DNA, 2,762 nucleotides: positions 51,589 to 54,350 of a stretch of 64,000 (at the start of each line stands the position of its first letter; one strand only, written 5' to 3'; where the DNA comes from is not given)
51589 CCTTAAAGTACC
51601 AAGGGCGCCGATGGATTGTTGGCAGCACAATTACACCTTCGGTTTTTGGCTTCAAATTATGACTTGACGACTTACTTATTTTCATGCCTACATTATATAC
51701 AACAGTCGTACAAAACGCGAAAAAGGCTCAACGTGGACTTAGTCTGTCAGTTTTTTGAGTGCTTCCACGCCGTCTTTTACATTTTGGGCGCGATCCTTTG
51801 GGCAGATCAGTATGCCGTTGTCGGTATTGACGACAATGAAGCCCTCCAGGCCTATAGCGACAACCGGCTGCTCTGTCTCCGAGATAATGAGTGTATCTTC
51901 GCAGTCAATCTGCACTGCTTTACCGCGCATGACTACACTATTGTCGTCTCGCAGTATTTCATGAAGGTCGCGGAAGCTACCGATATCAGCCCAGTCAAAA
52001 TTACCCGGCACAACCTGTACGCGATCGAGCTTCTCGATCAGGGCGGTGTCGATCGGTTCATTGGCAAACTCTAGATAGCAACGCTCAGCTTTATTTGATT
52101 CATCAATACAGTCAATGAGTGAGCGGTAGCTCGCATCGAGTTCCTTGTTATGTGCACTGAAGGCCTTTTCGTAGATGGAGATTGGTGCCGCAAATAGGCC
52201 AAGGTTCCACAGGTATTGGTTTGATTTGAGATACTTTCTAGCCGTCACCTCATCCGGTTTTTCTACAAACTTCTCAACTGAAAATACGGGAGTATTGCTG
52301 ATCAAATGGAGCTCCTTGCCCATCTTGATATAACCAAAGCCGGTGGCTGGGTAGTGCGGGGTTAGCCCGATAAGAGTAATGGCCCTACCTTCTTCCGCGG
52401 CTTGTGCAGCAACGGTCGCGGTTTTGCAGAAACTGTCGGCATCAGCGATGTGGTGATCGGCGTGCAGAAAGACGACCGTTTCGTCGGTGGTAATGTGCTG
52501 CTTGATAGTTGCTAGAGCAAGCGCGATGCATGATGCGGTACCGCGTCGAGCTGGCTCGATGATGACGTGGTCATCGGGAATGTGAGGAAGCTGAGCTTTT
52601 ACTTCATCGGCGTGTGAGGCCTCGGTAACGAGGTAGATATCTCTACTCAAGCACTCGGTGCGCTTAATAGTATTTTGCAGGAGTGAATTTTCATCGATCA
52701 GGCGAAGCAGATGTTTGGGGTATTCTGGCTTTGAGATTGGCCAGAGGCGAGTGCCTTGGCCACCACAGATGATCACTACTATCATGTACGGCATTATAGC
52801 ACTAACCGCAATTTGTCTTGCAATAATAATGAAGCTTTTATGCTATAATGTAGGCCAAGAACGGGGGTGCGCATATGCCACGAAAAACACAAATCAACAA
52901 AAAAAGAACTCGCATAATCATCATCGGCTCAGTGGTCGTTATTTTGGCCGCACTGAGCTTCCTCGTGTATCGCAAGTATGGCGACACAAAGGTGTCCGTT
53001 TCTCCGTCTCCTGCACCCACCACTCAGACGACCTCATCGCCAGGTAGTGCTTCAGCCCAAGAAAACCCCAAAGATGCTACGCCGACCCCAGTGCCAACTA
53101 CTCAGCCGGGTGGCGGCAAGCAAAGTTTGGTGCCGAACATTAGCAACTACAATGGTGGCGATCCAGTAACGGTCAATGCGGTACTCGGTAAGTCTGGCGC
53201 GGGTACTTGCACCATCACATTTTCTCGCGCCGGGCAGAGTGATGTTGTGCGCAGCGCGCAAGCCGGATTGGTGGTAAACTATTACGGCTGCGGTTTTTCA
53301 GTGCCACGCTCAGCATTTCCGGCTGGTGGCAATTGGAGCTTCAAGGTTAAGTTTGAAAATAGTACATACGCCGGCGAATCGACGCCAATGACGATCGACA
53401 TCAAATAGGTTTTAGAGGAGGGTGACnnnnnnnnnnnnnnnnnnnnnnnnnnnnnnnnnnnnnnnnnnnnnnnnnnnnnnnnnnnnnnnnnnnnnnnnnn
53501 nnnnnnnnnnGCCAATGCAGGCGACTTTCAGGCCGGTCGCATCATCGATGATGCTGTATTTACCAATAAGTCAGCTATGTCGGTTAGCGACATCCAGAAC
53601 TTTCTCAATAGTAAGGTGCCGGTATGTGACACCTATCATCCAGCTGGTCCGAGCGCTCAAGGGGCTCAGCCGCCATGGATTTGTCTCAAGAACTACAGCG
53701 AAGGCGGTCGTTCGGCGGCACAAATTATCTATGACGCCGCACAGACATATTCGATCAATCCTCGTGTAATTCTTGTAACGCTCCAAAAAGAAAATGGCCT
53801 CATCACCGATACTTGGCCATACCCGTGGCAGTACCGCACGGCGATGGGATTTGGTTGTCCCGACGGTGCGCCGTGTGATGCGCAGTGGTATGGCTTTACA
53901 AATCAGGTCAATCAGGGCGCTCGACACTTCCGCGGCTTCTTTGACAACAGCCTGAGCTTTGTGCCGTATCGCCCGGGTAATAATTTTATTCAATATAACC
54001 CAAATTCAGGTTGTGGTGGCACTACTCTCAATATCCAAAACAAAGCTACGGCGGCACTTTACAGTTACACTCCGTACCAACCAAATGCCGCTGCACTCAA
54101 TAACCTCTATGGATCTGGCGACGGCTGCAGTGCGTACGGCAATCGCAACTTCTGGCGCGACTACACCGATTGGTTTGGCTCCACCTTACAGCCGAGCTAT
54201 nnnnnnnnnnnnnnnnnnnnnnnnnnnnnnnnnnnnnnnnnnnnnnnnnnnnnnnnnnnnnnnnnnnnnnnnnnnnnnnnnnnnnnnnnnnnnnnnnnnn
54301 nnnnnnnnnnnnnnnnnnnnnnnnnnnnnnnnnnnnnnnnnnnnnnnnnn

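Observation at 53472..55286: Secreted bulb-type lectin (three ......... repeats) embedded in the glycan-synthesis cluster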

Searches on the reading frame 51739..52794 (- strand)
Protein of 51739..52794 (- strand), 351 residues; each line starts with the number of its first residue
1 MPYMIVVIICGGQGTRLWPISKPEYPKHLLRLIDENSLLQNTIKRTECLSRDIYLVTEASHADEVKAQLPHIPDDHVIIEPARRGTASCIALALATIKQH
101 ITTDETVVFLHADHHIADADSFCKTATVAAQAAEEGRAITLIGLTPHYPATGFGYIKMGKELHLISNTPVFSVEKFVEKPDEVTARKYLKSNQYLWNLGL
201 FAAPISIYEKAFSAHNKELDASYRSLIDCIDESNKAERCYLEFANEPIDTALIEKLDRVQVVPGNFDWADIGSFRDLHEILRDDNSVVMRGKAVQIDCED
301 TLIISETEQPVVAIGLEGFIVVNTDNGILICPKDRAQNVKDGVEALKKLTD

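Call 8: search_protein_families(library=pfam, proteins=[window:51739-52794:-], max_evalue=0.001)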
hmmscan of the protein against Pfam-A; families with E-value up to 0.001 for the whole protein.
window:51739-52794:- (351 aa): 3 families
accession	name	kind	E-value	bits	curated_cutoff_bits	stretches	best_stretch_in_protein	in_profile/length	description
PF00483.29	NTP_transferase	-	2.9e-35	122.5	21.2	1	6-284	2-242/245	Nucleotidyl transferase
PF22640.1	ManC_GMP_beta-helix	-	3.4e-14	52.9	27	1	291-346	1-55/55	MannoseP isomerase/GMP-like beta-helix domain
PF12804.13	NTP_transf_3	-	5.1e-07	30.4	27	1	6-130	1-112/160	MobA-like NTP transferase domain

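Call 17: search_protein_families(library=ncbifam, proteins=[window:51739-52794:-], max_evalue=0.01)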
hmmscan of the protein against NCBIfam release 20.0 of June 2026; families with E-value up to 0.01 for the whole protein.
window:51739-52794:- (351 aa): 10 families
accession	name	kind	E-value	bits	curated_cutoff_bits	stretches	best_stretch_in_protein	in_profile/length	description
TIGR01479.1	GMP_PMI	equivalog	6.1e-76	256.1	372.95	1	4-348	1-347/467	mannose-1-phosphate guanylyltransferase/mannose-6-phosphate isomerase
NF012004.0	PRK15460.1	equivalog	7.7e-54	183.1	859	1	6-347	8-356/478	mannose-1-phosphate guanyltransferase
TIGR03992.1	Arch_glmU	subfamily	7.6e-12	44.8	292.1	1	4-183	1-156/393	bifunctional sugar-1-phosphate nucleotidylyltransferase/acetyltransferase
NF010933.0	PRK14353.1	equivalog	2.3e-08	33.1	505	1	5-156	7-146/453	bifunctional UDP-N-acetylglucosamine diphosphorylase/glucosamine-1-phosphate N-acetyltransferase GlmU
NF041173.1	Sug_nt_acttase_Thmprot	equivalog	5.7e-08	32.1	600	1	4-117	1-109/405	bifunctional sugar-1-phosphate nucleotidylyltransferase/acetyltransferase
TIGR01173.1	glmU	equivalog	1.4e-07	30.7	366.85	1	5-160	2-142/452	bifunctional UDP-N-acetylglucosamine diphosphorylase/glucosamine-1-phosphate N-acetyltransferase GlmU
NF010940.0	PRK14360.1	equivalog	6.2e-05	21.7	602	1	4-116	2-106/452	bifunctional UDP-N-acetylglucosamine diphosphorylase/glucosamine-1-phosphate N-acetyltransferase GlmU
TIGR01208.1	rmlA_long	equivalog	0.00016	20.7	320.25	1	7-123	3-118/353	glucose-1-phosphate thymidylyltransferase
NF041313.1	UDPGP_AglF_Halo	equivalog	0.0012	18.3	400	1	4-161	1-149/234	UTP--glucose-1-phosphate uridylyltransferase AglF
TIGR01099.1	galU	equivalog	0.0068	16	326.8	0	6-44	4-40/261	UTP--glucose-1-phosphate uridylyltransferase GalU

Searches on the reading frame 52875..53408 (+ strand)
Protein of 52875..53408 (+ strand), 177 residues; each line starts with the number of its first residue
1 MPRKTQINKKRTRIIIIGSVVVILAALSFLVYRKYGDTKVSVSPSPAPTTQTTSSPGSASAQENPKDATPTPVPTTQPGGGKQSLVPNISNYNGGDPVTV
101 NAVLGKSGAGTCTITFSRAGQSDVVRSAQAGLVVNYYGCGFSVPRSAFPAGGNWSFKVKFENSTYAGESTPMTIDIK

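Call 8: search_protein_families(library=pfam, proteins=[window:52875-53408:+], max_evalue=0.001)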
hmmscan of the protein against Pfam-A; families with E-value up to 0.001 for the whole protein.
window:52875-53408:+ (177 aa): 1 family
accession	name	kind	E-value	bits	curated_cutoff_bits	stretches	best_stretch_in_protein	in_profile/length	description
PF23714.1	Rv3627c_N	-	0.00047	20.5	27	1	19-51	21-52/58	Carboxypeptidase Rv3627c-like, N-terminal domain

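Call 17: search_protein_families(library=ncbifam, proteins=[window:52875-53408:+], max_evalue=0.01)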
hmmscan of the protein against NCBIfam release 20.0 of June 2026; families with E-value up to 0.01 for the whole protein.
window:52875-53408:+ (177 aa): 1 family
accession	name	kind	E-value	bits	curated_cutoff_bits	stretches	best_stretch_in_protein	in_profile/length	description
NF038218.1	IcmG_DotF_IVB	equivalog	0.0097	15.6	200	0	4-79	42-116/266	type IVB secretion system protein IcmG/DotF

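Call 42: find_homologous_proteins(query=window:52875-53408:+)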
Query window:52875-53408:+ (177 aa): 4 proteins with E <= 0.001 among 163 candidates.
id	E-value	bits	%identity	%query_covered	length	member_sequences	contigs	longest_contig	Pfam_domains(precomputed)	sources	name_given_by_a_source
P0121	7.4e-106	369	97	100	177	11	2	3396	-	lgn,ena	-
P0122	3.3e-63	230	64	100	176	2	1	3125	-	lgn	-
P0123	2.2e-60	221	61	100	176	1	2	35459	-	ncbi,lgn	-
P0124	1.1e-54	203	58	100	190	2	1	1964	-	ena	-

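Call 55: search_protein_families(library=phrogs, proteins=[window:52875-53408:+], max_evalue=1)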
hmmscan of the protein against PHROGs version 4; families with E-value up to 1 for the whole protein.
window:52875-53408:+ (177 aa): 4 families
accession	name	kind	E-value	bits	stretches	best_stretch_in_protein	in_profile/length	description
phrog_11042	-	unknown function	0.0052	17.7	1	3-53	72-122/152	-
phrog_197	-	moron, auxiliary metabolic gene and host takeover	0.065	13.6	1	12-74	227-291/486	Zot-like toxin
phrog_34526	-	unknown function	0.15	12.8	1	18-35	8-25/32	-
phrog_8545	-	moron, auxiliary metabolic gene and host takeover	0.28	12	1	4-73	5-74/177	superinfection exclusion Sie-like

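Call 68: find_homologous_proteins(query=A2, max_evalue=0.001)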
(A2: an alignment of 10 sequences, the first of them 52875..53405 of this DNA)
Query A2 (10 sequences) (177 aa, profile of the alignment): 25 proteins with E <= 0.001 among 5731 candidates.
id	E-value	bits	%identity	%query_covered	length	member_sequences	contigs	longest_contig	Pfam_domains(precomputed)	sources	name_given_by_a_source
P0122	5.5e-72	259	64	100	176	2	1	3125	-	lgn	-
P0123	4.7e-69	250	61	100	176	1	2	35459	-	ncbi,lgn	-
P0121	8.9e-67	243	97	100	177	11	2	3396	-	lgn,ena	-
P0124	5.6e-63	230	58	100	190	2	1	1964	-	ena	-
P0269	4.9e-47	178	23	97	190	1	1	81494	-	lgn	-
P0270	1.6e-43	167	23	92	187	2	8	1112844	-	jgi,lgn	jgi:hypothetical protein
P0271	1.9e-29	121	26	32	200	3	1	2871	-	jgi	jgi:hypothetical protein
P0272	1.0e-27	115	26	55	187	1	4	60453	-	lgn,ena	-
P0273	1.4e-26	112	-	-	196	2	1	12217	-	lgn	-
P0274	8.8e-26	109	24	98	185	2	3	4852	-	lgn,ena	-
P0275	2.7e-25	107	24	98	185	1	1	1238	-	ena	-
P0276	1.0e-22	99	-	-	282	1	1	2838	-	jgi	jgi:hypothetical protein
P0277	8.5e-22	96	20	66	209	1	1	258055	-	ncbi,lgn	-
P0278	5.7e-21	93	24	60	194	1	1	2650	-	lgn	-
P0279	4.4e-20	90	23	66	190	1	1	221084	-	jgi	-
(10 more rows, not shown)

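Call 73: predict_structure(alignment_id=A4)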
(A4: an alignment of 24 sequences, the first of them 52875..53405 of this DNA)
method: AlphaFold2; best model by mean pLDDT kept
length: 177 residues; sequences in the alignment: 24
mean_pLDDT: 73.0   pTM: 0.55
mean pLDDT of the five models: 73.0, 72.7, 71.9, 71.8, 71.1
residues with pLDDT >= 90: 87; 70-90: 10; 50-70: 33; < 50: 47
segments of 3 or more residues with pLDDT < 50: 1-3, 32-70
pLDDT, mean of each block of 10 residues (from residue 1): 50 52 55 44 38 36 42 54 91 97 90 98 97 92 96 98 95 97
secondary structure, 60 per line:
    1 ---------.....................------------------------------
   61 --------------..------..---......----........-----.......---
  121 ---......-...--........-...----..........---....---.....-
elements in order: H10-30 E88-93 E98-105 E111-117 E124-129 E131-133 E136-143 E152-161 E165-168 E172-176

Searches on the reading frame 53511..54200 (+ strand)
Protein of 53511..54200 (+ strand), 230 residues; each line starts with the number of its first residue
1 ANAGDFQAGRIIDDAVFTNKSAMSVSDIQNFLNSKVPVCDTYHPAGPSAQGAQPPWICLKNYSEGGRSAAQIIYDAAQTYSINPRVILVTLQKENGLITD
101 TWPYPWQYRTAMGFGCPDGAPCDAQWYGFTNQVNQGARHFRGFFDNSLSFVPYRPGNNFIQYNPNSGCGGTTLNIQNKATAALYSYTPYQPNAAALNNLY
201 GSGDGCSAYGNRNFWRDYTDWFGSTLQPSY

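Call 25: predict_structure(alignment_id=A1)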
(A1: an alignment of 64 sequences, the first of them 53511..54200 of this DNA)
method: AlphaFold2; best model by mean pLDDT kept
length: 230 residues; sequences in the alignment: 64
mean_pLDDT: 92.5   pTM: 0.90
mean pLDDT of the five models: 92.5, 91.7, 91.4, 89.9, 89.7
residues with pLDDT >= 90: 174; 70-90: 49; 50-70: 7; < 50: 0
segments of 3 or more residues with pLDDT < 50: none
pLDDT, mean of each block of 10 residues (from residue 1): 80 98 99 98 89 93 97 99 98 95 94 83 90 97 95 96 91 97 95 83 80 93 88
secondary structure, 60 per line:
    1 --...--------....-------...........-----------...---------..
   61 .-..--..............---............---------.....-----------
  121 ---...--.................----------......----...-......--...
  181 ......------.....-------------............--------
elements in order: H14-17 H25-35 H69-80 H84-95 H105-109 H129-145 E156-161 E170-175 H178-186 H193-197 H211-222

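Call 54: search_solved_structures(query=A1, max_evalue=10, show_alignments=0)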
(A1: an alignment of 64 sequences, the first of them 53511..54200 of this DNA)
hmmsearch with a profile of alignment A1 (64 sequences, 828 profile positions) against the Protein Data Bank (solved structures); distinct sequences matched with E-value up to 10: 27.
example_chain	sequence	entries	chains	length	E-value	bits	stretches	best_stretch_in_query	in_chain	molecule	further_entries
9pxi_F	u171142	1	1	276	0.0026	19.3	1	419-607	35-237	Pyocin L1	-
4le7_A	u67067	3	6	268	0.0035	18.9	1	420-607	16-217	Pyocin L1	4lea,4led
9pxj_F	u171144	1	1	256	0.0083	17.7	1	419-562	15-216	Pyocin L2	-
4oit_A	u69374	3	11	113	0.024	16.1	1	536-609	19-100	LysM domain protein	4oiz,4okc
1bwu_D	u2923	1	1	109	0.042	15.3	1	532-608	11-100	PROTEIN (AGGLUTININ)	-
1bwu_Q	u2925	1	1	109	0.049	15.1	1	531-608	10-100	PROTEIN (AGGLUTININ)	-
3m7h_A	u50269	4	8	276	0.051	15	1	529-608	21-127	Putidacin L1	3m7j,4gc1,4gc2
1kj1_D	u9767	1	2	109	0.07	14.6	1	531-608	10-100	lectin II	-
3p71_C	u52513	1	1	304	0.071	14.6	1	245-270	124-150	Serine/threonine-protein phosphatase 2A catalytic subunit alpha isoform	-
2nyl_C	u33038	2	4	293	0.081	14.4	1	245-270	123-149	Serine/threonine-protein phosphatase 2A catalytic subunit alpha isoform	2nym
6nts_C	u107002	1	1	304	0.085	14.3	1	245-270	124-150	Serine/threonine-protein phosphatase 2A catalytic subunit alpha isoform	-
2iae_C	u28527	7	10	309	0.089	14.2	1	245-270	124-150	Serine/threonine-protein phosphatase 2A catalytic subunit alpha isoform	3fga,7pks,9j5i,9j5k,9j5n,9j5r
2ie4_C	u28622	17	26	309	0.089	14.2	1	245-270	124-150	Serine/threonine-protein phosphatase 2A catalytic subunit alpha isoform | PP2A-C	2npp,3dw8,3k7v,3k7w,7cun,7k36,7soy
2ie3_C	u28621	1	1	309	0.089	14.2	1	245-270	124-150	Serine/threonine-protein phosphatase 2A catalytic subunit alpha isoform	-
3c5w_C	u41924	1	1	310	0.09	14.2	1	245-270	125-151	PP2A C subunit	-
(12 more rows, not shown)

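Call 55: search_protein_families(library=phrogs, proteins=[window:53511-54200:+], max_evalue=1)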
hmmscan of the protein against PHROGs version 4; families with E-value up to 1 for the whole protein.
window:53511-54200:+ (230 aa): 0 families

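Call 57: fold_search(model_id=the predicted structure, library=pdb)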
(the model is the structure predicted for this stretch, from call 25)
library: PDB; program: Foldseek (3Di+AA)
matches with E <= 10: 173; with E <= 0.001: 0
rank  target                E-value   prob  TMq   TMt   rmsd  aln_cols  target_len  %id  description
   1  8ej5_A                1.2e-02  0.90  0.39  0.23   8.4       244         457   12  Tail tip structure of Staphylococcus phage Andhra (released 2022-12-14)
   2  4pi7_A                1.7e-02  0.99  0.35  0.36   5.6       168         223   16  Crystal structure of S. Aureus Autolysin E in complex with disaccharide NAM-NAG (released 2015-10-14)
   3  4pi9                  2.8e-02  0.98  0.34  0.35   5.2       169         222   16  Crystal structure of S. Aureus Autolysin E in complex with muropeptide NAM-L-ALA-D-iGLU (released 2015-10-14)
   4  4pi8_A                3.1e-02  0.93  0.32  0.34   6.4       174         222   16  Crystal structure of catalytic mutant E138A of S. Aureus Autolysin E in complex with disaccharide NAG-NAM (released 2015-10-14)
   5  4pia                  4.4e-02  0.99  0.37  0.37   3.3       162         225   15  Crystal structure of S. Aureus Autolysin E (released 2015-10-14)
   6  7pj4                  1.0e-01  0.85  0.37  0.32   9.6       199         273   11  Crystal structure of catalytic domain in closed conformation of LytB (E585Q)from Streptococcus pneumoniae (released 2022-09-07)
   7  7pj3                  1.1e-01  0.72  0.34  0.30   9.9       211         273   11  Crystal structure of catalytic domain in open conformation of LytB from Streptococcus pneumoniae (released 2022-09-07)
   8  3gxk_C                1.8e-01  0.44  0.32  0.40  12.5       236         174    8  The crystal structure of g-type lysozyme from Atlantic cod (Gadus morhua L.) in complex with NAG oligomers sheds new l (released 2009-10-20)
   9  8yxn_A                2.1e-01  0.33  0.28  0.25   8.8       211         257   11  X-ray structure of Clostridium perfringens autolysin catalytic domain in the P1 form (released 2024-05-15)
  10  4owd                  2.2e-01  0.20  0.25  0.15  10.2       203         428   11  Crystal structure of MltF from Pseudomonas aeruginosa complexed with cysteine (released 2015-03-18)
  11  6fxp_B                2.4e-01  0.54  0.39  0.36   8.8       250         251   12  Crystal structure of S. aureus glucosaminidase B (released 2019-03-20)
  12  6u0o_B                2.4e-01  0.21  0.33  0.27  14.8       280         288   12  Crystal structure of a peptidoglycan release complex, SagB-SpdC, in lipidic cubic phase (released 2020-09-23)
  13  4oz9                  2.4e-01  0.20  0.26  0.16  10.1       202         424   11  Crystal structure of MltF from Pseudomonas aeruginosa complexed with isoleucine (released 2015-03-18)
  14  6fxp_A                2.5e-01  0.21  0.34  0.31  16.6       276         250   12  Crystal structure of S. aureus glucosaminidase B (released 2019-03-20)
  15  4q2w                  2.7e-01  0.57  0.32  0.29  10.2       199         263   11  Crystal Structure of pneumococcal peptidoglycan hydrolase LytB (released 2014-07-16)
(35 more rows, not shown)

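Call 66: search_protein_representatives(protein=window:53511-54200:+)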
Query: 230 residues. Proteins with E-value up to 0.001 (for the whole library): 4162; up to 1e-10: 3181; up to 1e-30: 2112. The best 150 are listed.
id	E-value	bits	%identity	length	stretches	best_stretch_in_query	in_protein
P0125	3.3e-228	770.2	46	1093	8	65-226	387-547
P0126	5.0e-197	668.1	47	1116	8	64-224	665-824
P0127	2.1e-155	531.8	44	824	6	64-226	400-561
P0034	1.5e-114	398.0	74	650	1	5-226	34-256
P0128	3.3e-113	393.6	76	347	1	1-225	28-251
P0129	6.9e-109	379.5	74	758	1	5-227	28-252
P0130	3.1e-106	370.8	73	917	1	6-228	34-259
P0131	2.8e-104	364.4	69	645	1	1-230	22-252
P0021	3.9e-103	360.6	67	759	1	2-230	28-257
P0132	8.0e-99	346.5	70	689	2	64-230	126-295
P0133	3.9e-97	341.0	69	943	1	2-227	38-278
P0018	5.1e-94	330.8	67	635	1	1-228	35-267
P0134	5.8e-94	330.6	68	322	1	5-230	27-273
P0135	1.4e-93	329.3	69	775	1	5-228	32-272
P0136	9.4e-92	323.3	70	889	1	4-230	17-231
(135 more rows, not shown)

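Call 82: find_related_loci(query=A1, collection=metagenome_contigs, flank=10000)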
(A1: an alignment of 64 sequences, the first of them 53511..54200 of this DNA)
Query A1 (230 aa) in metagenome_contigs; peptide patterns used: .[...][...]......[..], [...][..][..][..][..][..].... (x = any residue, [..] = any of these).
600 stretches matched a pattern (row limit reached: there are more); 580 encode a relative of the query (tblastn E <= 1e-3); the best 80 are kept; 80 distinct loci.
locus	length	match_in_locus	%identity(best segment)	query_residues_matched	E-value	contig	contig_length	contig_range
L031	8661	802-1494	78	1-230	3e-126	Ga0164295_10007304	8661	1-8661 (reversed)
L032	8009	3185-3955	64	1-230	9e-105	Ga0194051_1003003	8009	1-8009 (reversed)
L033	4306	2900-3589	58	6-225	2e-87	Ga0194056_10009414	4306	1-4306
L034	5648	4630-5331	58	3-225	6e-87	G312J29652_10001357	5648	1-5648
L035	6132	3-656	62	38-228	5e-84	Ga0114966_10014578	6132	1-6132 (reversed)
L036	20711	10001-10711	58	3-223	6e-84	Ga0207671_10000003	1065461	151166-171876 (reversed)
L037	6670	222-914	56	5-223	6e-84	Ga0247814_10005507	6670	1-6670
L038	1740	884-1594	56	5-226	4e-87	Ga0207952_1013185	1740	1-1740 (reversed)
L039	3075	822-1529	56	6-230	5e-82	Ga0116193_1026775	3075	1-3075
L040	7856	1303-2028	53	1-230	3e-81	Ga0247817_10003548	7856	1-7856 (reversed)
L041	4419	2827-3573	53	4-225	1e-80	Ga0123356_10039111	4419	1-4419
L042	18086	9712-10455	53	1-230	7e-80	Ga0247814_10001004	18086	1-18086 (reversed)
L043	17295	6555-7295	55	5-225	3e-80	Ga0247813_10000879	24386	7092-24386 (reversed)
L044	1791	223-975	54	2-225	9e-84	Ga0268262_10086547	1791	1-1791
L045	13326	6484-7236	52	2-228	3e-80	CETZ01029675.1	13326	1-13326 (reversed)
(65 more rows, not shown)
